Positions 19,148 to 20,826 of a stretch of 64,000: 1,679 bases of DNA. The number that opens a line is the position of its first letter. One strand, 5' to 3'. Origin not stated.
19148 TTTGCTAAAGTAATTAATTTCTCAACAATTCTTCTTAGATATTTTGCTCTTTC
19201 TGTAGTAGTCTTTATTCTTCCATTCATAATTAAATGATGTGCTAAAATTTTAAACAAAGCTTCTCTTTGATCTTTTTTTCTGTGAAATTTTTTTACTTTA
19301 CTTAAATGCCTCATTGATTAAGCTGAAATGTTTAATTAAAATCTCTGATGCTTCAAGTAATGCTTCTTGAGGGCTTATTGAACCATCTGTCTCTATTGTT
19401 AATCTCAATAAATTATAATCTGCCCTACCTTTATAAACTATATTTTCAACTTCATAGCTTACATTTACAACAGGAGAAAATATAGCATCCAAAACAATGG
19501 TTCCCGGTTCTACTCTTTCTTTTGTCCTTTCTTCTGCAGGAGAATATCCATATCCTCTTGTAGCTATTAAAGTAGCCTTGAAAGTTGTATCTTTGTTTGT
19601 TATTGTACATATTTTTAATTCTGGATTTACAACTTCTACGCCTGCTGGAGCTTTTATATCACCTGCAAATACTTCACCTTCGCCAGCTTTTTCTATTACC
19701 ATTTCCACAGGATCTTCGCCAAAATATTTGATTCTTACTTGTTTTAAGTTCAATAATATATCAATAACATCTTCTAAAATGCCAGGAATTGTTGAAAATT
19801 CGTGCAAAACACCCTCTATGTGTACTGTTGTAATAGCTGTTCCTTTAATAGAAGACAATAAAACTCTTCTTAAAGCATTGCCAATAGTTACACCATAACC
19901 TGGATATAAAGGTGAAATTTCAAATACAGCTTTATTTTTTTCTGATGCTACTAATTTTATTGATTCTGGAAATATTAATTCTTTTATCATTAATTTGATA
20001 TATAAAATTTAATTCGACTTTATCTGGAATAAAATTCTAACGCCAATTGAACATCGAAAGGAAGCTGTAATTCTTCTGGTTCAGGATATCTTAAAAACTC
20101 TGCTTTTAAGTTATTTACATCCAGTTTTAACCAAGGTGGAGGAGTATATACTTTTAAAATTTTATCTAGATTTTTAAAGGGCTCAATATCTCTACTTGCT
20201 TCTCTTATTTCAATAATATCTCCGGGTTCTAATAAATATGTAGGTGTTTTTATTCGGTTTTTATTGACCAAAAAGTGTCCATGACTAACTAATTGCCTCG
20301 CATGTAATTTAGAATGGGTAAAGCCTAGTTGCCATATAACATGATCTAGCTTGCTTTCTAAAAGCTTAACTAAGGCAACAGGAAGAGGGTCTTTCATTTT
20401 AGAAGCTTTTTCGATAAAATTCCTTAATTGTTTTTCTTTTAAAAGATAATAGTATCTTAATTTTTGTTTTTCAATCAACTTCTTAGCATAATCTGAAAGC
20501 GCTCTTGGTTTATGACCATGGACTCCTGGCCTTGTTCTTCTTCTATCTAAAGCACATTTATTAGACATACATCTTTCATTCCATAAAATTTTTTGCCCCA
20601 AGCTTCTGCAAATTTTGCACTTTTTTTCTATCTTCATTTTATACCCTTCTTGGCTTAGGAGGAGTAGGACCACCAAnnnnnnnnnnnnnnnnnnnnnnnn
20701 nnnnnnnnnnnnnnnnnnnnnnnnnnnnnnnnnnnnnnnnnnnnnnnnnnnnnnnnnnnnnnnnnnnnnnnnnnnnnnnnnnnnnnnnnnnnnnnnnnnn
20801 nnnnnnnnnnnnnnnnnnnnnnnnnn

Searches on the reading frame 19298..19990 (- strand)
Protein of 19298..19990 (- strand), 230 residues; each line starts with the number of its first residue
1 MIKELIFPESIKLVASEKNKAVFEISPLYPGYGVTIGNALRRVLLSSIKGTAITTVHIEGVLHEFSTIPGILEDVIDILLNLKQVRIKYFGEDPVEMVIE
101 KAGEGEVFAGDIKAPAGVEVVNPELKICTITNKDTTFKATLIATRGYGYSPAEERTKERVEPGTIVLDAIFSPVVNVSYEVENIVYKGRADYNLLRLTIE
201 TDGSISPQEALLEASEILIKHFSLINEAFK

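Call 38: search_protein_families(library=pfam, proteins=[window:19298-19990:-], max_evalue=0.001)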
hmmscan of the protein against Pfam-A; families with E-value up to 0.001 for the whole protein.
window:19298-19990:- (230 aa): 3 families
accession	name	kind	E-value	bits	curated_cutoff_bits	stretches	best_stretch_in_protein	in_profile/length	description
PF01000.31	RNA_pol_A_bac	-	1.4e-30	106.3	33.9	1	56-172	1-119/119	RNA polymerase Rpb3/RpoA insert domain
PF01193.29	RNA_pol_L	-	5.3e-23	81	24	1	27-222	2-74/74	RNA polymerase Rpb3/Rpb11 dimerisation domain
PF13656.11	RNA_pol_L_2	-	0.00024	21.2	27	0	195-225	42-72/75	RNA polymerase Rpb3/Rpb11 dimerisation domain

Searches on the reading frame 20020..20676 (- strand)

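Call 38: search_protein_families(library=pfam, proteins=[window:20020-20676:-], max_evalue=0.001)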
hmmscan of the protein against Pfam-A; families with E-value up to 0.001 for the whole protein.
window:20020-20676:- (218 aa): 2 families
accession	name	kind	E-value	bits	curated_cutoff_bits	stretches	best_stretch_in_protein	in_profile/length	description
PF00163.24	Ribosomal_S4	-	2.2e-20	73.6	23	1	17-107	4-95/95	Ribosomal protein S4/S9 N-terminal domain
PF01479.30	S4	-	2.7e-12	46.7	22.8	1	110-155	3-48/48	S4 domain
